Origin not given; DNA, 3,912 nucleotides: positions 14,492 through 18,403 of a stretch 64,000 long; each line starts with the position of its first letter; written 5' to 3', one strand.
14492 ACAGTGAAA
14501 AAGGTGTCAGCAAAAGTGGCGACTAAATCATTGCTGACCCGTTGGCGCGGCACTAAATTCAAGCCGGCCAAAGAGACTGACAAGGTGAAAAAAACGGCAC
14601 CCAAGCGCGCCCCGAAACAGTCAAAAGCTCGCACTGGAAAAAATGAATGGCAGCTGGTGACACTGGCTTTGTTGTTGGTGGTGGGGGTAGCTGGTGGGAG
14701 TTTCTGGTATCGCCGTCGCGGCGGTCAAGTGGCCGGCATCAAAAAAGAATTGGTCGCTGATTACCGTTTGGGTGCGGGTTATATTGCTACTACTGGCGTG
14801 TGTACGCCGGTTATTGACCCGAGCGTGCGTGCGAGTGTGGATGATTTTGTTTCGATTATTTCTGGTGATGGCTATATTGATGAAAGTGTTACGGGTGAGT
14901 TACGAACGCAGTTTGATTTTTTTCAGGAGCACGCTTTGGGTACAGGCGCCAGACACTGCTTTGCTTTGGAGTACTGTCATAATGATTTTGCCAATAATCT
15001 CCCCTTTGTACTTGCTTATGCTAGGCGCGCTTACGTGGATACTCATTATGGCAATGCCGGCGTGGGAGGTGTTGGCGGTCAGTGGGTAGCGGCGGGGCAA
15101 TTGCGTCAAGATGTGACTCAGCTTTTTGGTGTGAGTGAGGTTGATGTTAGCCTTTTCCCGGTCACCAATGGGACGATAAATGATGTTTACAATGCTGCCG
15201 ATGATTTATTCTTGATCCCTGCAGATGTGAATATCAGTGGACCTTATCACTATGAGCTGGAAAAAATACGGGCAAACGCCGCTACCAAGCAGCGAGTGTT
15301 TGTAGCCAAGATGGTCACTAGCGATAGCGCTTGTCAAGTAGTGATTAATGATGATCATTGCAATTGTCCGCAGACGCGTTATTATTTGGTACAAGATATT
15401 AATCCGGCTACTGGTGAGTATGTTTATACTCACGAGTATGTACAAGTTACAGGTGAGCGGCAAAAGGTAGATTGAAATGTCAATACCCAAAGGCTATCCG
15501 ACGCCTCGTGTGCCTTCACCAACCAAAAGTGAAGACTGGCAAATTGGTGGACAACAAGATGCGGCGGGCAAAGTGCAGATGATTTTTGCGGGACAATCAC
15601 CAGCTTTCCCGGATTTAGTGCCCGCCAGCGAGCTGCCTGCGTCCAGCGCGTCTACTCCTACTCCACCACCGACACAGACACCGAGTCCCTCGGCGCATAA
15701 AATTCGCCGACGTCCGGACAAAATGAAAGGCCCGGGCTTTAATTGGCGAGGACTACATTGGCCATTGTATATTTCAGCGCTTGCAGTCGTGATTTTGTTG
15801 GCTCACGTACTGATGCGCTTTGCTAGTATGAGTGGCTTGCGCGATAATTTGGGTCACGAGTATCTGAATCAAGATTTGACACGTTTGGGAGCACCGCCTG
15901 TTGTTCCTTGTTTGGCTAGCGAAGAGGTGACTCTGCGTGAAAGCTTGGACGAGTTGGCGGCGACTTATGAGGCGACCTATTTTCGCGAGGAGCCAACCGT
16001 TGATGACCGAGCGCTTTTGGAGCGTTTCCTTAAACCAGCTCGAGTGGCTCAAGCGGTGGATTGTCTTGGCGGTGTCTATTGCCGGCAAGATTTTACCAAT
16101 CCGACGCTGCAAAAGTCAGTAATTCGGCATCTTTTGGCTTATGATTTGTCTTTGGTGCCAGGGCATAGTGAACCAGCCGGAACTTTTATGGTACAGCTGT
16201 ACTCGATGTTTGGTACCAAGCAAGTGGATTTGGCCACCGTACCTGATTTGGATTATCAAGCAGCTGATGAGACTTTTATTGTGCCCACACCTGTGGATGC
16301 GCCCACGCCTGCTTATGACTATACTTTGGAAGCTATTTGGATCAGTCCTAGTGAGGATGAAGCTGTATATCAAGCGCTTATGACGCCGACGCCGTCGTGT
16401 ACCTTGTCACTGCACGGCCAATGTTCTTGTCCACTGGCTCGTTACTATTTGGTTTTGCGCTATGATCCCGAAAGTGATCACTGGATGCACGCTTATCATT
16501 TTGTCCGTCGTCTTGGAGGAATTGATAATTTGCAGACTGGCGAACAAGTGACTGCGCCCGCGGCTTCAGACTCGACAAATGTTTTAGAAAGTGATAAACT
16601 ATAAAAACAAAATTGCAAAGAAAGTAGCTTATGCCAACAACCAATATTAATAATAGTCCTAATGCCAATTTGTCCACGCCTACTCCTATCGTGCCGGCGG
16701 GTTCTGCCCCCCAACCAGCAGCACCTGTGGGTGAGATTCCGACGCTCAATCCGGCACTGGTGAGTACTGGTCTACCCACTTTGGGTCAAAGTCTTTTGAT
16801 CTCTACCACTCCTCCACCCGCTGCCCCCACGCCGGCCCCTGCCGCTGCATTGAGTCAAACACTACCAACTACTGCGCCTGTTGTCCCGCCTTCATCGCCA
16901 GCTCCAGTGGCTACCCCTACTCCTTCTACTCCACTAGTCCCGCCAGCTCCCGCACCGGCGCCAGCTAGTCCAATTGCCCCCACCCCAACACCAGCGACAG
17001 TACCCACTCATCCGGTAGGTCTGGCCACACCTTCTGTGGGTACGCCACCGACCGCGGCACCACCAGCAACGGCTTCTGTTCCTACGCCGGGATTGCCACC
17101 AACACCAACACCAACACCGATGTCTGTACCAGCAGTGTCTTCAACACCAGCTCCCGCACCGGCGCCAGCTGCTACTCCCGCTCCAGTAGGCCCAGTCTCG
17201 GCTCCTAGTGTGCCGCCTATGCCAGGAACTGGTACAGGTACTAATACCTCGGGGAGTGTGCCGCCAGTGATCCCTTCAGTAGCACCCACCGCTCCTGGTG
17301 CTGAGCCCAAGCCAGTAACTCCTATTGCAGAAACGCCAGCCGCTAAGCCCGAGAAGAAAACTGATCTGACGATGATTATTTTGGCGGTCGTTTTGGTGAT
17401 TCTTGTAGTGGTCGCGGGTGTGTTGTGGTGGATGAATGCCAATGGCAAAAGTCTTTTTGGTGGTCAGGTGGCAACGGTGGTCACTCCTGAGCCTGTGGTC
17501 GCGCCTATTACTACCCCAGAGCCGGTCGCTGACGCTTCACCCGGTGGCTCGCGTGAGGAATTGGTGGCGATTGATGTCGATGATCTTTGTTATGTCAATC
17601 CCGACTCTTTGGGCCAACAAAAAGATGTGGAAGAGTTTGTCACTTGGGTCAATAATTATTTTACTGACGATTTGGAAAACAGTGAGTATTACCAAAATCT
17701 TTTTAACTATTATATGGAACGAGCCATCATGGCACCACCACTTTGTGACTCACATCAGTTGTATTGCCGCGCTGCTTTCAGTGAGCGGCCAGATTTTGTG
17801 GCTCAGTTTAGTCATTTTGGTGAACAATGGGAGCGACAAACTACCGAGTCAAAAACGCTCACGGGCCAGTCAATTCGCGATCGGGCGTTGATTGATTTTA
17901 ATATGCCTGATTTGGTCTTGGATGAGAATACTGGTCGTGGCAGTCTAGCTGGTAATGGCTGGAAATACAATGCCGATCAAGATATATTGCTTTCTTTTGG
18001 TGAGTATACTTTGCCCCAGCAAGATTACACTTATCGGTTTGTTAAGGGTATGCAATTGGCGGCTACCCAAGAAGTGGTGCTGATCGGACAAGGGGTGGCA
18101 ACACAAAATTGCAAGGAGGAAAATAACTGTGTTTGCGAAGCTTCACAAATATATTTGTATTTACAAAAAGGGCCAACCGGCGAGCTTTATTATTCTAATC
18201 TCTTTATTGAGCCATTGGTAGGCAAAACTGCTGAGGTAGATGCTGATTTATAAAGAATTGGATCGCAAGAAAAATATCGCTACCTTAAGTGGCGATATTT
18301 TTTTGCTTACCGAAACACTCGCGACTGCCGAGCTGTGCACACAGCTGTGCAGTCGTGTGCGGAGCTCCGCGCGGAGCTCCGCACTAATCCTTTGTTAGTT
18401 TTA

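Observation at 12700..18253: Operon of two type IV pilin-like genes followed by a tandem triplet of paralogous single-pass membrane proteins with a shared 6-Cys ectodomain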

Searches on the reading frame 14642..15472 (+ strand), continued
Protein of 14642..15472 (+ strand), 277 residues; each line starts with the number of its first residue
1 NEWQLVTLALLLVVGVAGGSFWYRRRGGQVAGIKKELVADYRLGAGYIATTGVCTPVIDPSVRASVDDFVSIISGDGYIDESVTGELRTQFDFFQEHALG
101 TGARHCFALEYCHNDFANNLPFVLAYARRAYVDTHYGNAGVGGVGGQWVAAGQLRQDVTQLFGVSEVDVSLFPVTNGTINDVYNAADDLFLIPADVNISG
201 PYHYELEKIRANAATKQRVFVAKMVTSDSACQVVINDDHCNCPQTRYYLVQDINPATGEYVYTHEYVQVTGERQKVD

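Call 71: search_protein_families(library=pfam, alignment_id=A5, max_evalue=1)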
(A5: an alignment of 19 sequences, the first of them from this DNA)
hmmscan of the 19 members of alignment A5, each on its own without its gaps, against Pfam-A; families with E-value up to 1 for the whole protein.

A. member 1, seq(254 aa): 0 families

B. families by the number of members that match (of 19 scanned): 11 families
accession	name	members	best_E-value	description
PF23331.1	VWC2L_C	1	0.02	VWC2L, C-terminal domain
PF12274.14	DUF3615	1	0.025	Protein of unknown function (DUF3615)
PF12661.13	hEGF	1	0.027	Human growth factor-like EGF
PF00397.32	WW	1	0.035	WW domain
PF03808.19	Glyco_tran_WecG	1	0.059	Glycosyl transferase WecG/TagA/CpsF family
PF22733.1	NNH1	1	0.089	NACHT N-terminal Helical domain 1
PF06180.16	CbiK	1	0.099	Cobalt chelatase (CbiK)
PF04434.22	SWIM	1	0.12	SWIM zinc finger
PF14276.11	DUF4363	1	0.14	Domain of unknown function (DUF4363)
PF12825.12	DUF3818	1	0.15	Domain of unknown function in PX-proteins (DUF3818)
PF13559.11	DUF4129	1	0.17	Domain of unknown function (DUF4129)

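Call 83: fold_search(model_id=the predicted structure, library=viral)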
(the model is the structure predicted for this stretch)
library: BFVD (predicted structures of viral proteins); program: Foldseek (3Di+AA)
matches with E <= 10: 676; with E <= 0.001: 0
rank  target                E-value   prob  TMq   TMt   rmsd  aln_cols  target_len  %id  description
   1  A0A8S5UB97            6.5e-03  0.99  0.42  0.28   7.0       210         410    9  Uncharacterized protein [Caudovirales sp. ctcT39]
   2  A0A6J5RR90            6.4e-02  0.15  0.10  0.13  15.9       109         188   14  Lipoprotein [uncultured Caudovirales phage]
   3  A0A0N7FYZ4            2.0e-01  0.16  0.14  0.15  17.6        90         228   10  (no name in the UniProt tables at hand)
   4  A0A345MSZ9            2.3e-01  0.23  0.18  0.22   6.3        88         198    8  Uncharacterized protein [crAssphage sp. isolate ctbg_1]
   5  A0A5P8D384            2.3e-01  0.07  0.12  0.13  13.5       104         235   12  (no name in the UniProt tables at hand)
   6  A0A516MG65            3.1e-01  0.07  0.10  0.12   8.6        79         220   11  (no name in the UniProt tables at hand)
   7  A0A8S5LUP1            3.1e-01  0.07  0.11  0.09  10.9        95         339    7  Nucelotide kinase [Siphoviridae sp. ctMsr1]
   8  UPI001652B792         3.3e-01  0.10  0.14  0.23  13.7        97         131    9  (no name look-up for this kind of identifier)
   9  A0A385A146            3.7e-01  0.11  0.13  0.11   7.5        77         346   14  (no name in the UniProt tables at hand)
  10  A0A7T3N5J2            3.9e-01  0.33  0.17  0.33   4.8        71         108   11  (no name in the UniProt tables at hand)
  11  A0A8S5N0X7            4.2e-01  0.08  0.13  0.19   9.3        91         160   10  Uncharacterized protein [Siphoviridae sp. ctpbb7]
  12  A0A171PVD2            4.4e-01  0.08  0.12  0.23  13.1        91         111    9  MoaF-like domain-containing protein [Heliothis virescens ascovirus 3f]
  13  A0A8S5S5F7            4.4e-01  0.03  0.10  0.06  11.6       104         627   12  Tail collar fiber protein [Caudovirales sp. ctaix4]
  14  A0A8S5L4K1            5.3e-01  0.23  0.17  0.31   6.6        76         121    9  Coat protein [ssRNA phage SRR5466337_3]
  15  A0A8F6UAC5            5.3e-01  0.18  0.15  0.16   7.7        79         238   11  Uncharacterized protein [Rhinella marina erythrocytic-like virus]
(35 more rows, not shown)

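Call 85: find_related_loci(query=A4, collection=viral_contigs, flank=8000)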
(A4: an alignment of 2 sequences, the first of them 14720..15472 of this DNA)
Query A4 (251 aa) in viral_contigs; peptide patterns used: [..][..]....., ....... (x = any residue, [..] = any of these).
99 stretches matched a pattern, but none encodes a relative of the query by tblastn (E <= 1e-3).

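Call 86: find_related_loci(query=A4, collection=metagenome_contigs, flank=10000)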
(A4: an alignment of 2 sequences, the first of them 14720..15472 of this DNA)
Query A4 (251 aa) in metagenome_contigs; peptide patterns used: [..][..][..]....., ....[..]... (x = any residue, [..] = any of these).
287 stretches matched a pattern, but none encodes a relative of the query by tblastn (E <= 1e-3).

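Call 92: search_dna_similar(query=window:14720-15472:+, collection=phages, mode=protein, max_evalue=1, max_rows=10)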
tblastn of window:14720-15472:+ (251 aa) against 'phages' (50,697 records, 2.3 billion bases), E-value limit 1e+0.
Records with a match: 1; places in all: 1; records where one place covers at least 80% of the query: 0.
Best place of each record, by identity: <60% 1.
By first word of the organism name: Bacteriophage 1.
By host as written in the record: - 1.
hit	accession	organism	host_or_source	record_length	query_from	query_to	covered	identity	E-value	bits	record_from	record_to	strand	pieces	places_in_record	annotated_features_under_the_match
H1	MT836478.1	Bacteriophage sp.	human fecal samples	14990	137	194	23%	39.7%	3e-1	39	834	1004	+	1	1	record has no annotation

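Call 96: find_encoding_contigs(protein=P0009, flank=10000, max_places=3)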
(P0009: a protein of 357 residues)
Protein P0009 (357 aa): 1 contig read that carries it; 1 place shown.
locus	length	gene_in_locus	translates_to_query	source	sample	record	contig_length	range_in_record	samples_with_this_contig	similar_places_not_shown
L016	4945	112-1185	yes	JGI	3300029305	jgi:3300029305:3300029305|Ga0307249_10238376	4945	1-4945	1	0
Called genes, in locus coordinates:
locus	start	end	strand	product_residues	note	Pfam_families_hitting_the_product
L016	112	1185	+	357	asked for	-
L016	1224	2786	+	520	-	-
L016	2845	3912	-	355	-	PF00579:tRNA-synt_1b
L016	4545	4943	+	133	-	?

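Call 97: find_encoding_contigs(protein=P0010, flank=10000, max_places=3)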
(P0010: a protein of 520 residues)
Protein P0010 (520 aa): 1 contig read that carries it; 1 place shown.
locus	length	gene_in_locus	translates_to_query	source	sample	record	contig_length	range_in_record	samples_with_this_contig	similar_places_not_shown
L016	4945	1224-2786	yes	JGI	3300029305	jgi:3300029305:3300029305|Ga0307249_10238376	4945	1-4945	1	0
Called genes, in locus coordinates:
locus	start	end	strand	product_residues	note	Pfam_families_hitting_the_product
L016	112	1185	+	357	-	-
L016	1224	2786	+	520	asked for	-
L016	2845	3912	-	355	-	PF00579:tRNA-synt_1b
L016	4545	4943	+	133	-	?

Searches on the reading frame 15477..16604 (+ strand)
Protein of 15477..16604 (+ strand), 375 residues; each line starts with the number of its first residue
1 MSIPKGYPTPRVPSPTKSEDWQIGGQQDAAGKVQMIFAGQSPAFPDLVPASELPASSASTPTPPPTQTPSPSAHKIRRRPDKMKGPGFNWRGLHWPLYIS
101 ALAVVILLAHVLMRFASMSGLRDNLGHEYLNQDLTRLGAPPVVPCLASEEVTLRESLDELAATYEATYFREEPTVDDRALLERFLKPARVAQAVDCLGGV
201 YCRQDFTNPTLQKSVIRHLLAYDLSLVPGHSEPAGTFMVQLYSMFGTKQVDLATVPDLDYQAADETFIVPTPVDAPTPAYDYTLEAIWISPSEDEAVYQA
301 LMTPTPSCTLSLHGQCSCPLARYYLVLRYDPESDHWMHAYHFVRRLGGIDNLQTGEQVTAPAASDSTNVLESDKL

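Call 3: search_protein_families(library=pfam, proteins=[window:15477-16604:+], max_evalue=1)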
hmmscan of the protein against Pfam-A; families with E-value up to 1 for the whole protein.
window:15477-16604:+ (375 aa): 2 families
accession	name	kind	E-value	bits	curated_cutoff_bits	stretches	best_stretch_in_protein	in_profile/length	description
PF15724.10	TMEM119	-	0.018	15.6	27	1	46-87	13-54/252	TMEM119 family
PF22733.1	NNH1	-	0.21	12.1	27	1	104-195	81-173/177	NACHT N-terminal Helical domain 1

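Call 4: search_protein_families(library=ncbifam, proteins=[window:15477-16604:+], max_evalue=1)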
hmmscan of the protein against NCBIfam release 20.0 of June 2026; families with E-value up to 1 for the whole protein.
window:15477-16604:+ (375 aa): 0 families

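Call 14: find_encoding_contigs(protein=window:15477-16604:+, flank=10000, max_places=6)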
Protein window:15477-16604:+ (375 aa): 2 contigs read that carry it; 2 places shown.
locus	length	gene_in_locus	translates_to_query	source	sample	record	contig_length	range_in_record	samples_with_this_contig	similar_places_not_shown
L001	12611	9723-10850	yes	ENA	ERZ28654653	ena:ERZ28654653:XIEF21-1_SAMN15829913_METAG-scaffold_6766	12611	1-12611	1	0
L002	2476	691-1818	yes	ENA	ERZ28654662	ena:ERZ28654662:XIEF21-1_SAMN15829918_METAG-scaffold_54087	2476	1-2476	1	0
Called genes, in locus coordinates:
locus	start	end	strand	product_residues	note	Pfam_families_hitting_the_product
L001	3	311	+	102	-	?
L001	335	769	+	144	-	PF00828:Ribosomal_L27A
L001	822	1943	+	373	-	PF02646:RmuC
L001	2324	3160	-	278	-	PF00149:Metallophos, PF12850:Metallophos_2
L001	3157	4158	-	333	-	PF01210:NAD_Gly3P_dh_N, PF02558:ApbA (weak), PF03807:F420_oxidored (faint), PF07479:NAD_Gly3P_dh_C, PF20618:GPD_NAD_C_bact (weak)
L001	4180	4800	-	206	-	-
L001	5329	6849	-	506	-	PF00270:DEAD, PF04851:ResIII (weak), PF00271:Helicase_C, PF16124:RecQ_Zn_bind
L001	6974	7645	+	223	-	PF07963:N_methyl (weak)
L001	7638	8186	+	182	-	-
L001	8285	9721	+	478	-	-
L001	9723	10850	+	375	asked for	-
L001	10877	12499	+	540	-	-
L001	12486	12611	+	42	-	?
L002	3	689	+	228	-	?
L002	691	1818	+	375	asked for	-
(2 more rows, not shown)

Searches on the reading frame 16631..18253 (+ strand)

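Call 3: search_protein_families(library=pfam, proteins=[window:16631-18253:+], max_evalue=1)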
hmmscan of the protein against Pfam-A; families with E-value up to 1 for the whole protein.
window:16631-18253:+ (540 aa): 1 family
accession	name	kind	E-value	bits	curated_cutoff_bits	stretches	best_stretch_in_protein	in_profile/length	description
PF14610.12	Psg1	-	0.18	12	30.1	1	234-270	144-180/186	Ykl077w/Psg1 (Pma1 Stabilization in Golgi)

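Call 4: search_protein_families(library=ncbifam, proteins=[window:16631-18253:+], max_evalue=1)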
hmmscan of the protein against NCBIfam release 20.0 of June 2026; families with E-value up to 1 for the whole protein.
window:16631-18253:+ (540 aa): 2 families
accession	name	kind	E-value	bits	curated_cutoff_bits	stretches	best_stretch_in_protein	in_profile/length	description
NF006283.1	PRK08455.1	equivalog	0.03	14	187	1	237-271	9-43/182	flagellar basal body-associated protein FliL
NF004285.1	PRK05696.1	equivalog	0.13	12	179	1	238-271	12-44/171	flagellar basal body-associated protein FliL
